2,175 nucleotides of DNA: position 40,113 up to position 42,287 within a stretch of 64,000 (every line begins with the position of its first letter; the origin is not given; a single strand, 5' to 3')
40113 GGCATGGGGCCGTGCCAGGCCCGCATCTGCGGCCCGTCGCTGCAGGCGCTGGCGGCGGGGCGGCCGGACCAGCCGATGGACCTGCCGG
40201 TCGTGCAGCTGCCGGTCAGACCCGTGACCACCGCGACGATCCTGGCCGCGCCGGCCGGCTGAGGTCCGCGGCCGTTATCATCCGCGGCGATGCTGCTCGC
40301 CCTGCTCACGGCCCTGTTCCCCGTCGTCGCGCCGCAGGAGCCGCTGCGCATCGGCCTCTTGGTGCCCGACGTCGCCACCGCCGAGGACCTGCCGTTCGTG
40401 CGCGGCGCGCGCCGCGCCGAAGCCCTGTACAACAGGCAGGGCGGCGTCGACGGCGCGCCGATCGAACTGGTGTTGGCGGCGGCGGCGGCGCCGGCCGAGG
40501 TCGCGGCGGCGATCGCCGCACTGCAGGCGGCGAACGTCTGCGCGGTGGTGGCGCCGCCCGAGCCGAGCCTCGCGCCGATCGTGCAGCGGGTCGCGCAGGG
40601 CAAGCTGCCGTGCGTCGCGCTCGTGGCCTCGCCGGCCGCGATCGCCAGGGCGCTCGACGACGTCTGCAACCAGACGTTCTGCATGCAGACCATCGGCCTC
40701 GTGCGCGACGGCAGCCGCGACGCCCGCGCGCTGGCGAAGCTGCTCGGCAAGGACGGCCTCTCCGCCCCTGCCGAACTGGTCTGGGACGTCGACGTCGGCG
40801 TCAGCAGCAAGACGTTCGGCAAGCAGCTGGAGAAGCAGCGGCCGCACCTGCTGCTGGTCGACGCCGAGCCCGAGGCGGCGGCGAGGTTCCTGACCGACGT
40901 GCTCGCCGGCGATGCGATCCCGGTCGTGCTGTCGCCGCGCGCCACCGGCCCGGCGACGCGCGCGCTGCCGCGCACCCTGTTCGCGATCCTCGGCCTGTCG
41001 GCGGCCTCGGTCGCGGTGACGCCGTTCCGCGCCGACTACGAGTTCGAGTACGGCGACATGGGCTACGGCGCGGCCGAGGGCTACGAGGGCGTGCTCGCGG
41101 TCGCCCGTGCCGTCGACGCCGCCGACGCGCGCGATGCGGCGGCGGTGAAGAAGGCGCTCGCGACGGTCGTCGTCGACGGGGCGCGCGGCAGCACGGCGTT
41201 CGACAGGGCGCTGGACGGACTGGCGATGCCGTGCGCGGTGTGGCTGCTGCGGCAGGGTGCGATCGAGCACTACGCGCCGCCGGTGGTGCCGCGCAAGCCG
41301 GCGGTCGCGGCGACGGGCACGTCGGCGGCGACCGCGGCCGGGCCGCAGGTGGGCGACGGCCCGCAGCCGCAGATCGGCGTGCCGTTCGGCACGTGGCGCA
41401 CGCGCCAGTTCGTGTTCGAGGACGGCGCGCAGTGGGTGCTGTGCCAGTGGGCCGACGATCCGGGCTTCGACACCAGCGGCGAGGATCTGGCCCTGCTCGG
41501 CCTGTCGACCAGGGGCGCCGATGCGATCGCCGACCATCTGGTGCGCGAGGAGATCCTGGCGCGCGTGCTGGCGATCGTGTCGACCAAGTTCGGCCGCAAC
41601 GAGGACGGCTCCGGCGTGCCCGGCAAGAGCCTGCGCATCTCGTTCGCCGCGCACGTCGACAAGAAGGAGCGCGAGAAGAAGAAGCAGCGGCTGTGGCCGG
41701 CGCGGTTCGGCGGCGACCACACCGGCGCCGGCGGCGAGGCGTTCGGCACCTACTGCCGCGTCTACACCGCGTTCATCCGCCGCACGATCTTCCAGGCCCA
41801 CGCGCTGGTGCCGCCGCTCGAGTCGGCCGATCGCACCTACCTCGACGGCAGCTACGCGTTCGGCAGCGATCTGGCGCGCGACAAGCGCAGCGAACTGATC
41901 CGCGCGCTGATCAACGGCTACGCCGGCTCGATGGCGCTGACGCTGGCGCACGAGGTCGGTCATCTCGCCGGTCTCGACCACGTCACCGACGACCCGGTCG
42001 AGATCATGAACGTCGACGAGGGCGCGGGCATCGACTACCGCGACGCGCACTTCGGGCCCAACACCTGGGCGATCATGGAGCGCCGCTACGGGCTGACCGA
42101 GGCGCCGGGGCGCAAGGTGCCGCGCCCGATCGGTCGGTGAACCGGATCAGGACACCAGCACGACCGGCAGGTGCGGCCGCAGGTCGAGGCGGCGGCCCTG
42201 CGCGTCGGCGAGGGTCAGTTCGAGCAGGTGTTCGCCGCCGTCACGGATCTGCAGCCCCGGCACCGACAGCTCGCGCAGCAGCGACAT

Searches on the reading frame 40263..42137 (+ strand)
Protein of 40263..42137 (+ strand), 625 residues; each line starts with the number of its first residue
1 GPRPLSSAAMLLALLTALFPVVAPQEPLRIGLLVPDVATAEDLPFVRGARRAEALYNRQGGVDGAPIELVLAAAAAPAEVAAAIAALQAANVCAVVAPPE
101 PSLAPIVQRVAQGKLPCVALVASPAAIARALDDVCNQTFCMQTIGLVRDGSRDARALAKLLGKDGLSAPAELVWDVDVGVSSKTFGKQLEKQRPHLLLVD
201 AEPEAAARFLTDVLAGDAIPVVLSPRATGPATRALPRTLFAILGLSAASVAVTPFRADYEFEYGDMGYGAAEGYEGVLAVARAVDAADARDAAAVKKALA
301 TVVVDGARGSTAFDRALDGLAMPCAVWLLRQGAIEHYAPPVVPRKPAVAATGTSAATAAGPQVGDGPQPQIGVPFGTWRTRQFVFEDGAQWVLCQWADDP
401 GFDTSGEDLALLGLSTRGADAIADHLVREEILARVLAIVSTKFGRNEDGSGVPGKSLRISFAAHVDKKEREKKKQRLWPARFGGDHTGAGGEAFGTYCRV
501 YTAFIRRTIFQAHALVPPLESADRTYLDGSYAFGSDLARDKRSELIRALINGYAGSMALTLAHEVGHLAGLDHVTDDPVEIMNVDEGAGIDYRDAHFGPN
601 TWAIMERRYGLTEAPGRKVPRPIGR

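Call 54: search_protein_families(library=pfam, proteins=[window:40263-42137:+], max_evalue=0.0001)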
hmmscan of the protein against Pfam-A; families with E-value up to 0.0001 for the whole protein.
window:40263-42137:+ (625 aa): 1 family
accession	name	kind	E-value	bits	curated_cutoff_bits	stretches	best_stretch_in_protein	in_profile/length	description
PF13458.12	Peripla_BP_6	-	7.5e-12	46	31.7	1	251-324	257-332/343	Periplasmic binding protein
